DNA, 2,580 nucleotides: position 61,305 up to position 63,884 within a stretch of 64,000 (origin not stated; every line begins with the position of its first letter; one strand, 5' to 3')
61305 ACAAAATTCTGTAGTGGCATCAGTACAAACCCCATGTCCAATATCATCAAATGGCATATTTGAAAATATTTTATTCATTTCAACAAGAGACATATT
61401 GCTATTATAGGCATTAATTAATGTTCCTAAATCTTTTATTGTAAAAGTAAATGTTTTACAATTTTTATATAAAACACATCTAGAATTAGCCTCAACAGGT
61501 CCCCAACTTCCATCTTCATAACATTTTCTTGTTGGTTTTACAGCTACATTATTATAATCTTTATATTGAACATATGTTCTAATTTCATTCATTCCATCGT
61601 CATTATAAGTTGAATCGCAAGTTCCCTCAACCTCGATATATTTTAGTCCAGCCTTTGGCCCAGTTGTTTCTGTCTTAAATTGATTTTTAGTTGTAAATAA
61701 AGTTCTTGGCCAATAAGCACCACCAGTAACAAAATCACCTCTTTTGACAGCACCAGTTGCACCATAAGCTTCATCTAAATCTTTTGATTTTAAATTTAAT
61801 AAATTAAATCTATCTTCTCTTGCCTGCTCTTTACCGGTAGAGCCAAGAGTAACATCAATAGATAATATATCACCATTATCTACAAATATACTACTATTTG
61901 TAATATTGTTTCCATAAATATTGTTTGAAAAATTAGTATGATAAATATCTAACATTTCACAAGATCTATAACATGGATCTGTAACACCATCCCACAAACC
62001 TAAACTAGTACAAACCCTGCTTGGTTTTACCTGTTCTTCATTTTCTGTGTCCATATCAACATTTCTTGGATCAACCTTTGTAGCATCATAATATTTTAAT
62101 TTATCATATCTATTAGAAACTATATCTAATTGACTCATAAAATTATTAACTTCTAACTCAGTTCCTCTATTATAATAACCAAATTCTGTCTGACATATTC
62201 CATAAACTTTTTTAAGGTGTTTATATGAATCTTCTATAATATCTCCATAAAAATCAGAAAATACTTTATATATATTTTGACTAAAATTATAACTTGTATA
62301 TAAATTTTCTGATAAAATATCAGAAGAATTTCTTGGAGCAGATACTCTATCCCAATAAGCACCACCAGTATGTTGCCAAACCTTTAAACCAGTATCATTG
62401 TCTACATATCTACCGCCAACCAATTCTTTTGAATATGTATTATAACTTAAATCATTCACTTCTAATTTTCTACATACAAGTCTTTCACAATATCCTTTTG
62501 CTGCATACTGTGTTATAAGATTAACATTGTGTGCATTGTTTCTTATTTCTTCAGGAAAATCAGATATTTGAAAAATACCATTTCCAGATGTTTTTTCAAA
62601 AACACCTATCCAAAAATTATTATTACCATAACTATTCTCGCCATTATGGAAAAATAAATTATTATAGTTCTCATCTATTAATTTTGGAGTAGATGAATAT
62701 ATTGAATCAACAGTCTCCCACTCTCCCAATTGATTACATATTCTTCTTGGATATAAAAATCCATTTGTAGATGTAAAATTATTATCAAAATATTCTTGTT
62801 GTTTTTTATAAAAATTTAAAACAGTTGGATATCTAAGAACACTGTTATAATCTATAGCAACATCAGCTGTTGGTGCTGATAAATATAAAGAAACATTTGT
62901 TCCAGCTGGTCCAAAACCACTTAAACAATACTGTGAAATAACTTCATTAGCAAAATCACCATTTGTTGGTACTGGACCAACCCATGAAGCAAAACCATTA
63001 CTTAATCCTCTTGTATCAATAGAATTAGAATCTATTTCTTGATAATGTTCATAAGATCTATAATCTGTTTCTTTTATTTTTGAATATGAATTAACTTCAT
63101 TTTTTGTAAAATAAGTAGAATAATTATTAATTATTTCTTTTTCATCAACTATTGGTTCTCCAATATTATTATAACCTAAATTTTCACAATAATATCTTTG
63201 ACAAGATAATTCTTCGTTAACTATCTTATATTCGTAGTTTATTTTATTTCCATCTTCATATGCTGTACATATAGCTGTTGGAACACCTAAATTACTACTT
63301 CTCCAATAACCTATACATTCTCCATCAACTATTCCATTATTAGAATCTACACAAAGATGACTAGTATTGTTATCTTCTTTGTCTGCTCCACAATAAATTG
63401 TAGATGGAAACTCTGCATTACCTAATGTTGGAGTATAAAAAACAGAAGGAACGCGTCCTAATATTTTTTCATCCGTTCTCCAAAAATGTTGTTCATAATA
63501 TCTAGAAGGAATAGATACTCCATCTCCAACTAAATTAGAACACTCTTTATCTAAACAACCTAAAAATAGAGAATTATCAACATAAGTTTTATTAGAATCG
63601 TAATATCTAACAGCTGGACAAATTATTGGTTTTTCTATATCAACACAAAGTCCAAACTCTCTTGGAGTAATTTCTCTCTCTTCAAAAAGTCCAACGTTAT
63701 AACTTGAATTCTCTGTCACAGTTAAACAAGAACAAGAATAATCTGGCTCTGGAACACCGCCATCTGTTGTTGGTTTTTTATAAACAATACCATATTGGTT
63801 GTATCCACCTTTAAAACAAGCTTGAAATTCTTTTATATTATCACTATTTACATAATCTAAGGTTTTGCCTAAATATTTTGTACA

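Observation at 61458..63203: Three consecutive four-Cys modules ending in P-x-R-x-C-x3-G-x-W...C and joined by C-x3-5-C linkers (CCP/Sushi-like logic, but 2-4 times longer)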

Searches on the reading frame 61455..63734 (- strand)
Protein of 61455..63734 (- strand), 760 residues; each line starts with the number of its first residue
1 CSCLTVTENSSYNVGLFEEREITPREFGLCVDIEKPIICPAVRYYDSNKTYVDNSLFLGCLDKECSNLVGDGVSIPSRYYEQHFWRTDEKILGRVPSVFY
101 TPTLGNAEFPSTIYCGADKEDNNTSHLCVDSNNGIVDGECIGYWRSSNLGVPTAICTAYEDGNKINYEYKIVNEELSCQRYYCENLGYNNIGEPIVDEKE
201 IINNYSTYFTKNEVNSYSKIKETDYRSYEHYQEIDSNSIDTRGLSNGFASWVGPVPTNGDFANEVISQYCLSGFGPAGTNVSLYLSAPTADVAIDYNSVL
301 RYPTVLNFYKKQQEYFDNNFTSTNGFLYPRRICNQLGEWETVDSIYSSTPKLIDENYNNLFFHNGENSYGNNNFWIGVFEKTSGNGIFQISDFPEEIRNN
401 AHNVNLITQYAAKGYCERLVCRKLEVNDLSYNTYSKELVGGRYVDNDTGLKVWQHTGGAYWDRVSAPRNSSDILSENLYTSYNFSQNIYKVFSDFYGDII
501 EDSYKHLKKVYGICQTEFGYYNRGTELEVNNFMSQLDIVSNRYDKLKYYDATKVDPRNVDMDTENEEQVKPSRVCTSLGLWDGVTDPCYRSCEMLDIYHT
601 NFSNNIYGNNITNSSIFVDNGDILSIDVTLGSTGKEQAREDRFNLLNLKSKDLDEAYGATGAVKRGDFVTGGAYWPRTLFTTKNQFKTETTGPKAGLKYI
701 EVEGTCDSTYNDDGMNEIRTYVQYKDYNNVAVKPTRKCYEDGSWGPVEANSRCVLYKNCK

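Call 25: search_protein_representatives(alignment_id=A1)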
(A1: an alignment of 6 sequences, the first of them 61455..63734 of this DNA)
Query: 6 sequences, 729 profile positions. Proteins with E-value up to 0.001 (for the whole library): 97; up to 1e-10: 57; up to 1e-30: 41. The best 97 are listed.
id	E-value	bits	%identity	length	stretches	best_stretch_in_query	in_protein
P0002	0.0e+00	1084.5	-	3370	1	1-729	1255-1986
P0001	0.0e+00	1055.5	-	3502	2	1-728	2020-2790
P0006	0.0e+00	1042.6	-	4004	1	1-729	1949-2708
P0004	0.0e+00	1037.6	-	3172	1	1-729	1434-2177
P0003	0.0e+00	1026.4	-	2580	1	1-729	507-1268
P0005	1.6e-293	992.3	-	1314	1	1-729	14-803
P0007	8.8e-258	874.1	-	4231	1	1-729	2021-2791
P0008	3.5e-244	829.2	-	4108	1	1-729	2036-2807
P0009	4.0e-225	766.2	-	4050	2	8-729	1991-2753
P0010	1.2e-222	757.9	-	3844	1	1-729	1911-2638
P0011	2.3e-221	753.7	-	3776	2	1-729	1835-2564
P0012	1.5e-217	741.1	-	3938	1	1-729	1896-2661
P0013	4.9e-212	722.9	-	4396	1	1-728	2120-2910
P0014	1.3e-211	721.5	-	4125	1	1-729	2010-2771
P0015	2.1e-209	714.2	-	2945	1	1-729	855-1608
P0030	6.4e-57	210.1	-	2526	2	215-728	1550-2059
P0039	1.5e-32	129.6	-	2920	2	12-728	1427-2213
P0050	5.3e-16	74.8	-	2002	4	120-258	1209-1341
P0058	1.1e-10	57.3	-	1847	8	18-177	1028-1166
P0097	9.2e-04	34.3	-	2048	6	14-173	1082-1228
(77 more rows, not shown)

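Call 28: search_protein_families(library=pfam, proteins=[P0050, P0058, P0030, P0039], max_evalue=1)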
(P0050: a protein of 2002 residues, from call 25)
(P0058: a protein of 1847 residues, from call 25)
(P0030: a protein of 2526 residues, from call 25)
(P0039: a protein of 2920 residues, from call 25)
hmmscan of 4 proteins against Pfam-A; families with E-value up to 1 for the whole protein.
P0050 (2002 aa): 0 families

P0058 (1847 aa): 0 families

P0030 (2526 aa): 0 families

P0039 (2920 aa): 2 families
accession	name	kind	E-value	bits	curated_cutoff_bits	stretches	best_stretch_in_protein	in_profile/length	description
PF25599.1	Ephrin_CRD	-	0.013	16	27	0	2185-2207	35-57/59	Ephrin cysteine rich domain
PF00084.26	Sushi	-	0.4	11.6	20.7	0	2187-2202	36-51/56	Sushi repeat (SCR repeat)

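Call 34: find_homologous_proteins(query=A1, max_evalue=0.001)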
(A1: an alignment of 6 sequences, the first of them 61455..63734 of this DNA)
Query A1 (6 sequences) (760 aa, profile of the alignment): 1 proteins with E <= 0.001 among 6464 candidates.
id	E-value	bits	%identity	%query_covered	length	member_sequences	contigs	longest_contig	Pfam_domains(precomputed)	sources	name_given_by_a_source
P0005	4.9e-293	992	36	100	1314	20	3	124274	-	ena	-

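Call 38: find_related_loci(query=A1, collection=genome_contigs, flank=3000)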
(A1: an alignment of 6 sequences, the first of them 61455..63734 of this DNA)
Query A1 (760 aa) in genome_contigs; peptide patterns used: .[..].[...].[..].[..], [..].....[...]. (x = any residue, [..] = any of these).
38 stretches matched a pattern; 12 encode a relative of the query (tblastn E <= 1e-3); 12 distinct loci.
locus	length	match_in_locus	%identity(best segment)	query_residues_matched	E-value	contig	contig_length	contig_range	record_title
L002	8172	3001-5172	40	1-760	2e-149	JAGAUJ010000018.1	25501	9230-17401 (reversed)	MAG: Rickettsiales bacterium isolate RGIG8782 Water_deer_Colon.Co__c679639, whole genome shotgun sequence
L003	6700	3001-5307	38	1-760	4e-149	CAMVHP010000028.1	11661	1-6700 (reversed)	MAG TPA_asm: uncultured Rickettsiales bacterium isolate SRR8387716_bin.52_metaWRAP_v1.3_MAG genome assembly, contig: ERZ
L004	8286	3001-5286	36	1-760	2e-141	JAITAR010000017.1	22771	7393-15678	MAG: Rickettsiales bacterium isolate Ncb351_bin51 k119_2068064, whole genome shotgun sequence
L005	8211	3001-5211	35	1-759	2e-134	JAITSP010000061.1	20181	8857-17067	MAG: Rickettsiales bacterium isolate Roe453_bin92 k119_2557850, whole genome shotgun sequence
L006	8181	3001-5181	37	1-759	3e-150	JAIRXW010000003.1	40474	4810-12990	MAG: Rickettsiales bacterium isolate Gsp477_bin186 k119_4384611, whole genome shotgun sequence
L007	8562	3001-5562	33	1-760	2e-123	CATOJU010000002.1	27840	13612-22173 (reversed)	MAG TPA_asm: uncultured Rickettsiales bacterium isolate MGG24832_1680015510 genome assembly, contig: SRR10593866_1310, w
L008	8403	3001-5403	34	1-759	1e-122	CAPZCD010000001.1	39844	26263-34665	MAG TPA_asm: uncultured Rickettsiales bacterium isolate MGBC110556 genome assembly, contig: MGBC110556.1, whole genome s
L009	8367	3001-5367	36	1-759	6e-127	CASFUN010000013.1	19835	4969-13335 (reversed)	uncultured Alphaproteobacteria bacterium isolate Batch6_idba_bin.52 genome assembly, contig: Batch6_idba_bin.52.fa_k87_4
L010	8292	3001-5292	33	1-759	2e-107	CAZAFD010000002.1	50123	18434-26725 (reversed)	MAG TPA_asm: uncultured Rhizobiaceae bacterium isolate SRP199465_co1_729 genome assembly, contig: NODE_1384_length_50123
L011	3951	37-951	39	445-759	1e-60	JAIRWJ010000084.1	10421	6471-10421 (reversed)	MAG: Rickettsiales bacterium isolate Gsp477_bin10 k119_6195153, whole genome shotgun sequence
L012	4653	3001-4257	28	1-429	4e-28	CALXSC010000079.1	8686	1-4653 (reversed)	MAG: uncultured Rickettsiales bacterium isolate E20__bin249 genome assembly, contig: E20__k127_8435462, whole genome sho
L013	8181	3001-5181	23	18-756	1e-23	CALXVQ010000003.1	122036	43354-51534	MAG: uncultured Rickettsiales bacterium isolate BRZ_AG__bin83 genome assembly, contig: BRZ_AG__NODE_283_length_122036_co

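Call 60: find_homologous_proteins(query=P0097, max_evalue=0.001)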
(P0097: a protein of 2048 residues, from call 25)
Query P0097 (2048 aa): 36 proteins with E <= 0.001 among 3891 candidates.
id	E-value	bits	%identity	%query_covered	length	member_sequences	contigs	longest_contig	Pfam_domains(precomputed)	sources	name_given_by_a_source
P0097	0.0e+0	4858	100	100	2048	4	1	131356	-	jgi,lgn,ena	-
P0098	0.0e+0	1738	49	79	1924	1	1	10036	-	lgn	-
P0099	0.0e+0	1700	47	79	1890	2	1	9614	-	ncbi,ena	-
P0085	0.0e+0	1699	47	79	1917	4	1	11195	-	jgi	jgi:hypothetical protein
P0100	0.0e+0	1665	48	79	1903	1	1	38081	-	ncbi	-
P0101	0.0e+0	1653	47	79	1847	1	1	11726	-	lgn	-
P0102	0.0e+0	1651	47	81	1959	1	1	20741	-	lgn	-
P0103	0.0e+0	1598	48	78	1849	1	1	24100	-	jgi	-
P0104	0.0e+0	1475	44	79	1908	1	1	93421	-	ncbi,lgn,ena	-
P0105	0.0e+0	1466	44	80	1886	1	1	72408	PF25599.3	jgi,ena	-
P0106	0.0e+0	1455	42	81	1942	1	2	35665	PF25599.3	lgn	-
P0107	0.0e+0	1447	42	80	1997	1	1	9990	PF25599.3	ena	-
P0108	0.0e+0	1446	41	78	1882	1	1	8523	-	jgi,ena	-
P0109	0.0e+0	1440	44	69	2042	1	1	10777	PF25599.3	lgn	-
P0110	0.0e+0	1429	43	70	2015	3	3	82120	-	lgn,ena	-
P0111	0.0e+0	1360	40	70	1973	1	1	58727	PF25599.3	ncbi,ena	-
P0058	0.0e+0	1333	42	78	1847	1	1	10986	-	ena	-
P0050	7.9e-189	648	32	78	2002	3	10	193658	-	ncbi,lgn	-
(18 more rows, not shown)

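Call 61: search_protein_families(library=pfam, proteins=[P0105, P0106, P0107, P0109, P0111], max_evalue=1)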
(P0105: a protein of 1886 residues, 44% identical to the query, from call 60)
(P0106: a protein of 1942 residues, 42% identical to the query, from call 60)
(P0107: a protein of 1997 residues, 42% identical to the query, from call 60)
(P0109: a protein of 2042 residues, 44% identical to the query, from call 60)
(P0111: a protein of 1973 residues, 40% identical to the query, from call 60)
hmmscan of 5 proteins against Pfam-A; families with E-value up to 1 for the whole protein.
P0105 (1886 aa): 1 family
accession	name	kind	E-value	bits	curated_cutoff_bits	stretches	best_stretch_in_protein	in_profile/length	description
PF25599.1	Ephrin_CRD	-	1e-05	25.9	27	0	1740-1775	25-57/59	Ephrin cysteine rich domain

P0106 (1942 aa): 1 family
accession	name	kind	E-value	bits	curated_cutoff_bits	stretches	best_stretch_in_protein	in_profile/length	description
PF25599.1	Ephrin_CRD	-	1.6e-05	25.3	27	0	1765-1779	37-51/59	Ephrin cysteine rich domain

P0107 (1997 aa): 2 families
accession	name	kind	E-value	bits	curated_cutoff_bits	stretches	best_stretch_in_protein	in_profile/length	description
PF25599.1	Ephrin_CRD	-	3.2e-06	27.5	27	0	1783-1823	23-51/59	Ephrin cysteine rich domain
PF02793.27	HRM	-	0.056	14.3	26.2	0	1645-1669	36-62/66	Hormone receptor domain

P0109 (2042 aa): 4 families
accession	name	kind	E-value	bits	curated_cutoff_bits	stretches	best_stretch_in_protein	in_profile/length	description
PF25599.1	Ephrin_CRD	-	2.2e-06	28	27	1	1835-1894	10-57/59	Ephrin cysteine rich domain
PF08964.15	Crystall_3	-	0.0047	17.5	27.3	1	1527-1572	3-47/86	Beta/Gamma crystallin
PF00084.26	Sushi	-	0.013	16.4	20.7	0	1876-1890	39-53/56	Sushi repeat (SCR repeat)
PF00030.24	Crystall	-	0.028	15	25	1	1528-1570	1-40/82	Beta/Gamma crystallin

P0111 (1973 aa): 2 families
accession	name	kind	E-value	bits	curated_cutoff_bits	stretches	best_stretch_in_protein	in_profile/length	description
PF25599.1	Ephrin_CRD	-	5.9e-06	26.7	27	1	1807-1846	21-59/59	Ephrin cysteine rich domain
PF00030.24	Crystall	-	0.0029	18.1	25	0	1493-1531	1-39/82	Beta/Gamma crystallin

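Call 69: find_encoding_contigs(protein=P0006, flank=10000, max_places=3)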
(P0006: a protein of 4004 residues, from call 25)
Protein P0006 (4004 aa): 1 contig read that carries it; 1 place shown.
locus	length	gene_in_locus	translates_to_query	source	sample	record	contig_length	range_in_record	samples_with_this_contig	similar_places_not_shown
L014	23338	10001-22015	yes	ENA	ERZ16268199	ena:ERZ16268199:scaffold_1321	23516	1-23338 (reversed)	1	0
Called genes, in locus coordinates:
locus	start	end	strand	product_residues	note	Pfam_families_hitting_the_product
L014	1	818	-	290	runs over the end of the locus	-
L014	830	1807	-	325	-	PF01210:NAD_Gly3P_dh_N, PF07479:NAD_Gly3P_dh_C, PF20618:GPD_NAD_C_bact (weak)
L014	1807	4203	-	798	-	PF01588:tRNA_bind, PF03483:B3_4, PF03484:B5, PF17759:tRNA_synthFbeta, PF03147:FDX-ACB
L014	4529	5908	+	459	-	PF11638:DnaA_N, PF01695:IstB_IS21 (weak), PF00308:Bac_DnaA, PF01637:ATPase_2 (faint), PF13401:AAA_22 (faint), PF00004:AAA (weak), PF08299:Bac_DnaA_C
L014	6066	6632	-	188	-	PF12796:Ank_2, PF13606:Ank_3 (faint), PF00023:Ank (faint), PF12796:Ank_2, PF13637:Ank_4, PF13857:Ank_5 (weak)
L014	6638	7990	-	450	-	PF02881:SRP54_N, PF00448:SRP54, PF02978:SRP_SPB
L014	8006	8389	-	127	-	PF01192:RNA_pol_Rpb6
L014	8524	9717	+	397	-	PF00162:PGK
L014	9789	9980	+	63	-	-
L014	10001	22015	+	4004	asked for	-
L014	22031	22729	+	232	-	PF04002:RadC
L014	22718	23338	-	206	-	?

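Call 70: find_encoding_contigs(protein=P0097, flank=10000, max_places=2)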
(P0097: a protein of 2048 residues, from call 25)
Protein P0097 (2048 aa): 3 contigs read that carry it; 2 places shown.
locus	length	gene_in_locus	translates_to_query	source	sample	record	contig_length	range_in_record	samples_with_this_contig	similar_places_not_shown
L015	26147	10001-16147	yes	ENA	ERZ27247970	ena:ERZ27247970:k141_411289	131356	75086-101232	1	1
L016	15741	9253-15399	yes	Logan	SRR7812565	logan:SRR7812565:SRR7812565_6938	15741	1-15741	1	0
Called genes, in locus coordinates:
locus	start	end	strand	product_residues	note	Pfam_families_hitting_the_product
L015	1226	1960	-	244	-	PF05219:DREV (weak), PF13489:Methyltransf_23, PF02353:CMAS, PF06325:PrmA, PF13847:Methyltransf_31, PF08241:Methyltransf_11, PF08242:Methyltransf_12, PF13649:Methyltransf_25, +3 more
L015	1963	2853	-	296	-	PF00009:GTP_EFTU, PF00350:Dynamin_N (faint), PF01926:MMR_HSR1, PF02421:FeoB_N, PF04548:AIG1 (weak), PF10662:PduV-EutP (weak), PF03193:RsgA_GTPase (weak), PF07650:KH_2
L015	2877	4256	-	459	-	PF01474:DAHP_synth_2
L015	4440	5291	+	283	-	PF00800:PDT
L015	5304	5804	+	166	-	PF01625:PMSR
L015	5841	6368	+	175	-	PF03602:Cons_hypoth95, PF05175:MTS, PF01170:UPF0020 (faint), PF13847:Methyltransf_31, PF09445:Methyltransf_15 (weak), PF13649:Methyltransf_25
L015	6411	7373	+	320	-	PF05725:FNIP (faint)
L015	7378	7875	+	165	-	-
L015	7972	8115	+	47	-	-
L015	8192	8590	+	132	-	PF01648:ACPS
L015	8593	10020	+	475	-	PF08245:Mur_ligase_M, PF02875:Mur_ligase_C (weak)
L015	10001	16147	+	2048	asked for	-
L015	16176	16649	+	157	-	PF00731:AIRC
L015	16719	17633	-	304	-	PF25025:EF-Ts_N (weak), PF00889:EF_TS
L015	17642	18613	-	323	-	PF00318:Ribosomal_S2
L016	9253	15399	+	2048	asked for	-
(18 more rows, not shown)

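Call 72: search_protein_families(library=pfam, proteins=[P0006, P0097], max_evalue=0.1)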
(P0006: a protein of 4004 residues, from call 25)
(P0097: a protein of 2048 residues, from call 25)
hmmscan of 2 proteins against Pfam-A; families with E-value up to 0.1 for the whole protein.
P0006 (4004 aa): 1 family
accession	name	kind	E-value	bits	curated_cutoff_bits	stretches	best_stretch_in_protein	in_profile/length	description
PF11265.14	Med25_VWA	-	0.025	14.7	21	1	1883-1936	10-62/213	Mediator complex subunit 25 von Willebrand factor type A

P0097 (2048 aa): 2 families
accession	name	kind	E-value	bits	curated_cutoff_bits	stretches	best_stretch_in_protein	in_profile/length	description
PF02793.27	HRM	-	0.0047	17.7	26.2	0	1866-1915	19-64/66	Hormone receptor domain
PF25599.1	Ephrin_CRD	-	0.0083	16.6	27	0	1583-1600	41-58/59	Ephrin cysteine rich domain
